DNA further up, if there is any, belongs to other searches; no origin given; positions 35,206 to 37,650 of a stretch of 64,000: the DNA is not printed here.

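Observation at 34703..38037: Phage-borne B12-binding radical SAM enzyme with partner phosphoesterase, plus IscA and FeoA elsewhere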

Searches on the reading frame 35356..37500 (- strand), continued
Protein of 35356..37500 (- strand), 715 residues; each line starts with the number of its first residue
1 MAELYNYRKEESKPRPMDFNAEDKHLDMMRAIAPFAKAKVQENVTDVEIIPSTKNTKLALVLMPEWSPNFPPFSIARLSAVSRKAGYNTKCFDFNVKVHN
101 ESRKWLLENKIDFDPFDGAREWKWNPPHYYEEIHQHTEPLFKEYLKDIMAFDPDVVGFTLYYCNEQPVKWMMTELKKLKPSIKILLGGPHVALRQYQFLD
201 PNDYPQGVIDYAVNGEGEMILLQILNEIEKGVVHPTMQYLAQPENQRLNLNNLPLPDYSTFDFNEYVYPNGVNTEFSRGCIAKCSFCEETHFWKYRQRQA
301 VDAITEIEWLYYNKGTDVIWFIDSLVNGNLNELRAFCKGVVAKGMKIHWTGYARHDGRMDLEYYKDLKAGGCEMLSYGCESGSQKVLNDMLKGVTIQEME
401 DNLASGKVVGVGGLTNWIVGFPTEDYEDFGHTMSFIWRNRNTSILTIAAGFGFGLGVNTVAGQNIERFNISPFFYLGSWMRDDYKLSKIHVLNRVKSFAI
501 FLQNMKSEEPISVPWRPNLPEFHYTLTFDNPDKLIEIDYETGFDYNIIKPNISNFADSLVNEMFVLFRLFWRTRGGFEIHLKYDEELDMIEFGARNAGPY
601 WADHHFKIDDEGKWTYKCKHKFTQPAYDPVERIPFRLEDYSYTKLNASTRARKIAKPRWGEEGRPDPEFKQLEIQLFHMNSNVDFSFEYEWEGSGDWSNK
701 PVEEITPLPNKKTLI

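Call 15: search_solved_structures(query=window:35356-37500:-, max_evalue=0.01, show_alignments=1)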
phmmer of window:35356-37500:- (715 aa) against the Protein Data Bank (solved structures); distinct sequences matched with E-value up to 0.01: 2.
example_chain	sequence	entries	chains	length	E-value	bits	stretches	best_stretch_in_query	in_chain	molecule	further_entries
9n1b_A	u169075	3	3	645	1.8e-06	29.6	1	148-292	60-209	Radical SAM protein | Radical SAM enzyme CysS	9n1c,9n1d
9ccb_A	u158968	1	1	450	0.00099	20.5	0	375-434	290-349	Radical SAM core domain-containing protein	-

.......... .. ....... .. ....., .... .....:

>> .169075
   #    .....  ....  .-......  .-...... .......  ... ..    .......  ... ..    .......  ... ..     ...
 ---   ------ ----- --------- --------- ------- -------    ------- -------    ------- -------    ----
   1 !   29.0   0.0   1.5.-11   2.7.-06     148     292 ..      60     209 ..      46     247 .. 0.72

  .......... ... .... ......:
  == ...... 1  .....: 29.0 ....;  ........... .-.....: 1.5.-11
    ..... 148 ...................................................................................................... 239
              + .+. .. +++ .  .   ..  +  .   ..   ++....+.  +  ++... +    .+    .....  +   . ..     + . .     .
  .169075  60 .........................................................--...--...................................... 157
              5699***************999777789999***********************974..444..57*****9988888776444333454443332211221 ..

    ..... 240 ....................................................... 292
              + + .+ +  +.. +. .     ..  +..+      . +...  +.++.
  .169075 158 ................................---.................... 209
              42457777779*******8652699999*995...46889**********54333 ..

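Call 30: find_related_loci(query=A1, collection=genome_contigs, flank=10000)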
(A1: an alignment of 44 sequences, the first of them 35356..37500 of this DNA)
Query A1 (715 aa) in genome_contigs; peptide patterns used: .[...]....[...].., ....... (x = any residue, [..] = any of these).
36 stretches matched a pattern; 5 encode a relative of the query (tblastn E <= 1e-3); 5 distinct loci.
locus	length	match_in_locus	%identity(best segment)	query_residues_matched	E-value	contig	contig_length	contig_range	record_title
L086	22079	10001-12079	50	9-697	0e+0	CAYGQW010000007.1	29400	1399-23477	MAG TPA_asm: uncultured Halobacteriovorax sp. isolate ERP117304_co2_55 genome assembly, contig: NODE_1347_length_29400_c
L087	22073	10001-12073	48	11-697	0e+0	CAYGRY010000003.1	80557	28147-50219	MAG TPA_asm: uncultured Halobacteriovorax sp. isolate ERP117304_co2_12 genome assembly, contig: NODE_303_length_80557_co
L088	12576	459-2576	55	8-699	9e-149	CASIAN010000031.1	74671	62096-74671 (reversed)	MAG: uncultured Rhodobacteraceae bacterium isolate FRAM_WSC20_S26_BML_bin_30_1 genome assembly, contig: FRAM_WSC20_S26_B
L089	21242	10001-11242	31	57-470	5e-62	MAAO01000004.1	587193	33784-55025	Halobacteriovorax marinus isolate 36_234_T64 BD02T64_scaffold_7, whole genome shotgun sequence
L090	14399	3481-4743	31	57-478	4e-54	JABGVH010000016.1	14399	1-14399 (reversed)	MAG: Halobacteriovoraceae bacterium isolate SI034_bin23 k141_2343737, whole genome shotgun sequence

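Call 39: predict_structure(alignment_id=A1)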
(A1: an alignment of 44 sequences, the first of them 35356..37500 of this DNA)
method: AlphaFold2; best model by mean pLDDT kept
length: 715 residues; sequences in the alignment: 44
mean_pLDDT: 86.0   pTM: 0.84
mean pLDDT of the five models: 86.0, 85.7, 84.8, 84.2, 83.8
residues with pLDDT >= 90: 387; 70-90: 259; 50-70: 42; < 50: 27
segments of 3 or more residues with pLDDT < 50: 277-282, 288-290, 700-715
pLDDT, mean of each block of 10 residues (from residue 1): 88 87 88 78 78 94 85 90 96 94 93 82 86 94 97 95 86 96 90 77 84 85 96 91 75 88 94 62 49 61 89 93 65 90 93 73 94 81 85 83 92 83 91 94 85 69 86 90 94 94 92 86 97 92 91 96 97 97 95 88 98 97 90 86 78 84 88 93 95 85 34 28
secondary structure, 60 per line:
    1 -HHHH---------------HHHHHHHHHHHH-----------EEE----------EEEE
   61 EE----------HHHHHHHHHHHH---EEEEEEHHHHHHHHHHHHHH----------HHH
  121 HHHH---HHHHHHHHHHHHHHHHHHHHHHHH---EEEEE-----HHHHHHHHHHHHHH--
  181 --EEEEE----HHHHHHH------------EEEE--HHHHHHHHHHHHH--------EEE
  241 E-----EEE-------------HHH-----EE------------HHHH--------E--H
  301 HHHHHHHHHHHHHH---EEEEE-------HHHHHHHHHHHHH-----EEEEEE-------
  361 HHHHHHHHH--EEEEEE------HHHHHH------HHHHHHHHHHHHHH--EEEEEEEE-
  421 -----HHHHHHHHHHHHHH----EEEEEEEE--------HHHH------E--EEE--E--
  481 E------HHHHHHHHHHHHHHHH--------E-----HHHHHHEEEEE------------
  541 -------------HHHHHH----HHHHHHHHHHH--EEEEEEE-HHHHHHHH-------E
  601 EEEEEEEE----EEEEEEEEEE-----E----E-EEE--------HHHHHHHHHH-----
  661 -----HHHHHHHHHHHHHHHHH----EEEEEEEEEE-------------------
elements in order (helices of 4 or more, strands of 3 or more residues): H2-5 H21-32 E44-46 E57-62 H73-84 E88-93 H94-107 H118-124 H128-151 E155-159 H165-178 E183-187 H192-198 E211-214 H217-229 E238-241 E247-249 H285-288 H300-314 E318-322 H330-342 E348-353 H361-369 E372-377 H384-389 H396-409 E412-419 H426-439 E444-451 H460-463 E473-475 H488-503 H518-523 E524-528 H554-559 H564-574 E577-583 H585-592 E600-608 E613-622 E635-637 H646-655 H666-682 E687-696

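Call 42: fold_search(model_id=the predicted structure, library=pdb)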
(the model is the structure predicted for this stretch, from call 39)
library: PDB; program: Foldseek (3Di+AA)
matches with E <= 10: 1251; with E <= 0.001: 34
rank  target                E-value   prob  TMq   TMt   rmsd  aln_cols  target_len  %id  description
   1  5ul2                  1.0e-12  1.00  0.40  0.39   4.4       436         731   14  Structure of Apo, SeMet-labeled Cobalamin-dependent S-adenosylmethionine radical enzyme OxsB (released 2017-04-19)
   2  5ul3                  1.4e-12  1.00  0.40  0.39   9.3       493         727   14  Structure of Cobalamin-dependent S-adenosylmethionine radical enzyme OxsB with aqua-cobalamin bound (released 2017-04-19)
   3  5ul4                  3.0e-12  1.00  0.41  0.41   9.7       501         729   14  Structure of Cobalamin-dependent S-adenosylmethionine radical enzyme OxsB with aqua-cobalamin and S-adenosylmethionine b (released 2017-04-19)
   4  6wte_A                8.3e-12  1.00  0.38  0.47   9.1       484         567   16  Structure of radical S-adenosylmethionine methyltransferase, TsrM, from Kitasatospora setae with cobalamin and [4Fe-4S (released 2020-12-23)
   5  6wte_B                9.3e-12  1.00  0.38  0.50   8.4       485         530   16  Structure of radical S-adenosylmethionine methyltransferase, TsrM, from Kitasatospora setae with cobalamin and [4Fe-4S (released 2020-12-23)
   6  6wtf_A                1.3e-11  1.00  0.39  0.49   6.7       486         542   15  Structure of radical S-adenosylmethionine methyltransferase, TsrM, from Kitasatospora setae with tryptophan substrate  (released 2020-12-23)
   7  6wtf_B                2.1e-11  1.00  0.37  0.48   9.1       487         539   15  Structure of radical S-adenosylmethionine methyltransferase, TsrM, from Kitasatospora setae with tryptophan substrate  (released 2020-12-23)
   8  9n1b                  6.0e-10  1.00  0.36  0.41   5.4       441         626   17  Crystal structure of CysS from Corallococcus sp. CA054B with 5'-deoxyadenosine, methionine, and pantetheinylated 3-metho (released 2026-01-28)
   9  6fd2_B                9.8e-10  1.00  0.32  0.47   8.8       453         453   16  Radical SAM 1,2-diol dehydratase AprD4 in complex with its substrate paromamine (released 2018-01-17)
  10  9n1d                  1.7e-09  1.00  0.37  0.41   5.2       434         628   18  Crystal structure of CysS from Corallococcus sp. CA054B with 5'-deoxyadenosine and methionine bound (released 2026-01-28)
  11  6fd2_A                2.0e-09  1.00  0.39  0.58   5.9       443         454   14  Radical SAM 1,2-diol dehydratase AprD4 in complex with its substrate paromamine (released 2018-01-17)
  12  7mjz                  3.9e-09  1.00  0.35  0.53   5.7       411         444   14  The structure of MiaB with pentasulfide bridge (released 2021-09-15)
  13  7kdy_A                5.1e-09  1.00  0.41  0.44   6.7       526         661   15  Crystal structure of Streptomyces tokunonesis TokK with hydroxycobalamin, 5'-deoxyadenosine, methionine, and (2R)-pant (released 2022-01-12)
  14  9n1c                  7.1e-09  1.00  0.35  0.40   6.3       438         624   17  Crystal structure of CysS from Corallococcus sp. CA054B with 5'-deoxyadenosine, methionine, and pantetheinylated 3-ethox (released 2026-01-28)
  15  9ccb                  7.5e-09  1.00  0.35  0.56   5.9       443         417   14  X-ray crystal structure of methyl-coenzyme M reductase glutamine methylase (MgmA) from Methanothermobacter marburgensis  (released 2025-01-01)
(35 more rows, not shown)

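Call 59: search_protein_families(library=pfam, proteins=[L089:2535-3323:+, L089:3335-4933:+, L089:5823-6905:+, L089:6908-7714:+, L089:7722-9038:+, L089:9445-9984:+, L089:9998-11377:+, L089:11401-12333:-, L089:12810-13760:-, L089:13775-14782:-], max_evalue=0.001)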
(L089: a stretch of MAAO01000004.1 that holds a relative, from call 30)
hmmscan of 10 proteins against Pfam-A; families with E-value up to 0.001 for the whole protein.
L089:2535-3323:+ (263 aa): 5 families
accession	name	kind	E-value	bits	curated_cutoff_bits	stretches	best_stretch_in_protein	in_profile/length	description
PF13174.12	TPR_6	-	1.7e-07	31.9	26.3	1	226-250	9-33/33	Tetratricopeptide repeat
PF14559.12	TPR_19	-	1.2e-06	29.1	25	1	193-257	4-65/68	Tetratricopeptide repeat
PF07719.23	TPR_2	-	2.9e-06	27.4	27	0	180-212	1-33/34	Tetratricopeptide repeat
PF13181.12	TPR_8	-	8.6e-05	22.9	25.7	0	220-249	4-33/34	Tetratricopeptide repeat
PF13525.12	YfiO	-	0.00019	21.7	25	0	141-261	4-134/203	Outer membrane lipoprotein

L089:3335-4933:+ (533 aa): 6 families
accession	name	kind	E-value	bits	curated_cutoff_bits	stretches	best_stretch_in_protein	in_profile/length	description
PF13435.11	Cytochrome_C554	-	1.8e-07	32.4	20.8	1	347-398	2-68/84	Cytochrome c554 and c-prime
PF22113.1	Mtrc-MtrF_II-IV_dom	-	1e-06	28.8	30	0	340-388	116-166/176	Outer membrane cytochrome MtrC/MtrF-like, domains II/IV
PF14522.11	Cytochrome_C7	-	1.4e-05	25.2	24.8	0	462-506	12-52/67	Cytochrome c7 and related cytochrome c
PF03264.19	Cytochrom_NNT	-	3.5e-05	24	24.1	0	339-386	120-165/174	NapC/NirT cytochrome c family, N-terminal region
PF14537.11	Cytochrom_c3_2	-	0.00026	21.8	25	0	343-386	25-65/79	Cytochrome c3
PF09699.15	Paired_CXXCH_1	-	0.0003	20.8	20.6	0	495-508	6-19/41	Doubled CXXCH motif (Paired_CXXCH_1)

L089:5823-6905:+ (361 aa): 1 family
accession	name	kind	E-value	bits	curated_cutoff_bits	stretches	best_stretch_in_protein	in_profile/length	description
PF00814.31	TsaD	-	1.5e-72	244.9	24.8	1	34-324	2-263/264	tRNA N6-adenosine threonylcarbamoyltransferase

L089:6908-7714:+ (269 aa): 1 family
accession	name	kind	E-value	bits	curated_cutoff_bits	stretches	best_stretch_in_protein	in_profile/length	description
PF00398.26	RrnaAD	-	1.2e-48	166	24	1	7-262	3-258/263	Ribosomal RNA adenine dimethylase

L089:7722-9038:+ (439 aa): 0 families

L089:9445-9984:+ (180 aa): 2 families
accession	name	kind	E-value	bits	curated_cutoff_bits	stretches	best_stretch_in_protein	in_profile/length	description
PF00255.25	GSHPx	-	7e-44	148.3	27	1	25-132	1-108/108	Glutathione peroxidase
PF00578.27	AhpC-TSA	-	6.5e-05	23.3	26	1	26-87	6-69/124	AhpC/TSA family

L089:9998-11377:+ (460 aa): 2 families
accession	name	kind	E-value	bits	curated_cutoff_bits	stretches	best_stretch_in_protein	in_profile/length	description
PF04055.27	Radical_SAM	-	1.4e-20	74.6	29.5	1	219-382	1-166/166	Radical SAM superfamily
PF02310.24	B12-binding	-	5.9e-13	49.2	32.1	1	79-160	40-120/121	B12 binding domain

L089:11401-12333:- (311 aa): 1 family
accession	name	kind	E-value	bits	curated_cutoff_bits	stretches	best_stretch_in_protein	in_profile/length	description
PF01699.29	Na_Ca_ex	-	1.7e-51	174.6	24.9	2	5-141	3-147/151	Sodium/calcium exchanger protein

L089:12810-13760:- (317 aa): 0 families

L089:13775-14782:- (336 aa): 2 families
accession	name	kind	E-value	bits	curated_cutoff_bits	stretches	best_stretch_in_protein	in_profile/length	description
PF00288.32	GHMP_kinases_N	-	4.1e-12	46.6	22.3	1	90-170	10-87/87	GHMP kinases N terminal domain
PF08544.19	GHMP_kinases_C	-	0.00051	20.8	21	0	243-321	2-80/85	GHMP kinases C terminal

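Call 88: search_protein_families(library=phrogs, proteins=[L065:14619-21788:+, L083:247-3426:+, L021:1718-2344:+, L041:16793-17452:-, L024:18069-18506:-, L041:18925-19479:-, L041:19442-20446:-, L030:15878-16498:+, L085:13128-13883:+, L023:13358-13672:-], max_evalue=0.001)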
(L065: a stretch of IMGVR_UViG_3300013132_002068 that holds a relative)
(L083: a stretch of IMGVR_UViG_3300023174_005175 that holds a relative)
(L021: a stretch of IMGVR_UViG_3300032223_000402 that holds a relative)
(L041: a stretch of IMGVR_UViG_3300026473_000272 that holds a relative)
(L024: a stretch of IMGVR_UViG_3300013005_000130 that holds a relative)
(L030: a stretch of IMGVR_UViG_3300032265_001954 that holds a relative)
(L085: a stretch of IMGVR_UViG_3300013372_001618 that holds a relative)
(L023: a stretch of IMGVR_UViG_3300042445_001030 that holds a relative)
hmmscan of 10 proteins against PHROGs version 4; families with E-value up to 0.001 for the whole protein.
L065:14619-21788:+ (2390 aa): 0 families

L083:247-3426:+ (1060 aa): 0 families

L021:1718-2344:+ (209 aa): 0 families

L041:16793-17452:- (220 aa): 1 family
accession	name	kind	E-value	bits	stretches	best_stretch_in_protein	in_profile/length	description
phrog_15894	-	unknown function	3.3e-17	63.9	1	11-153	3-146/215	-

L024:18069-18506:- (146 aa): 0 families

L041:18925-19479:- (185 aa): 0 families

L041:19442-20446:- (335 aa): 1 family
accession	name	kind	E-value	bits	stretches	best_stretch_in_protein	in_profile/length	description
phrog_107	-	DNA, RNA and nucleotide metabolism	9.7e-44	151.4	1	2-329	120-417/542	exonuclease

L030:15878-16498:+ (207 aa): 2 families
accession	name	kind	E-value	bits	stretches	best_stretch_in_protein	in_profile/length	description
phrog_938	-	lysis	2.4e-16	59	1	67-207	38-171/2185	endolysin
phrog_14642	-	lysis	6.7e-08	33.3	1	78-128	101-149/215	endolysin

L085:13128-13883:+ (252 aa): 1 family
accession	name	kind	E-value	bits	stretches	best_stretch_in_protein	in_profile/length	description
phrog_7878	-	other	8.4e-30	104.5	1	1-113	1-105/131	bifunctional heptose 7-phosphate kinase/heptose 1-phosphate adenyltransferase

L023:13358-13672:- (105 aa): 0 families

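Call 93: find_encoding_contigs(protein=P0006, flank=5000, max_places=2)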
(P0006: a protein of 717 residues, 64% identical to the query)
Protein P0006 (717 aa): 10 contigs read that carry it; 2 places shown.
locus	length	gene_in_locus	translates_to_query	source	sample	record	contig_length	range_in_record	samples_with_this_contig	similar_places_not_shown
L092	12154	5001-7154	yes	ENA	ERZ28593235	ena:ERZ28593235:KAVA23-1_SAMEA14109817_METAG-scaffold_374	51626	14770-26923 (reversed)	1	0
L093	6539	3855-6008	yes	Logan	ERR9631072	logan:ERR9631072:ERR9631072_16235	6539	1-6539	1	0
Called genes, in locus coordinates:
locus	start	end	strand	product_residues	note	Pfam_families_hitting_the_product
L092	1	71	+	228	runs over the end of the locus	-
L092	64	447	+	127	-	-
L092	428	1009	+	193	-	PF18143:HAD_SAK_2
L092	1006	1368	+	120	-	PF03061:4HBT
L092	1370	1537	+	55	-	-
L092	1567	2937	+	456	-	PF01471:PG_binding_1 (faint)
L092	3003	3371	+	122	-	-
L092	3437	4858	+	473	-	-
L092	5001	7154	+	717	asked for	PF02310:B12-binding, PF04055:Radical_SAM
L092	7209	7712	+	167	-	-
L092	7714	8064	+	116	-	-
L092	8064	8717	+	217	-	PF00149:Metallophos (faint), PF12850:Metallophos_2 (weak)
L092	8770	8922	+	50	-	-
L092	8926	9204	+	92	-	-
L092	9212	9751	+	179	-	PF00908:dTDP_sugar_isom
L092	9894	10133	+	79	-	-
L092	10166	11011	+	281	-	PF02086:MethyltransfD12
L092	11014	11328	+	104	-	PF12797:Fer4_2 (faint), PF12837:Fer4_6 (faint), PF13237:Fer4_10 (faint), PF13183:Fer4_8 (faint), PF13484:Fer4_16 (faint), PF12838:Fer4_7, PF13187:Fer4_9 (faint), PF00037:Fer4, +1 more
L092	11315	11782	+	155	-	PF06941:NT5C (faint)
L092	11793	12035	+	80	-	-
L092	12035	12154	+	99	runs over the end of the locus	-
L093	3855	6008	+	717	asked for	PF02310:B12-binding, PF04055:Radical_SAM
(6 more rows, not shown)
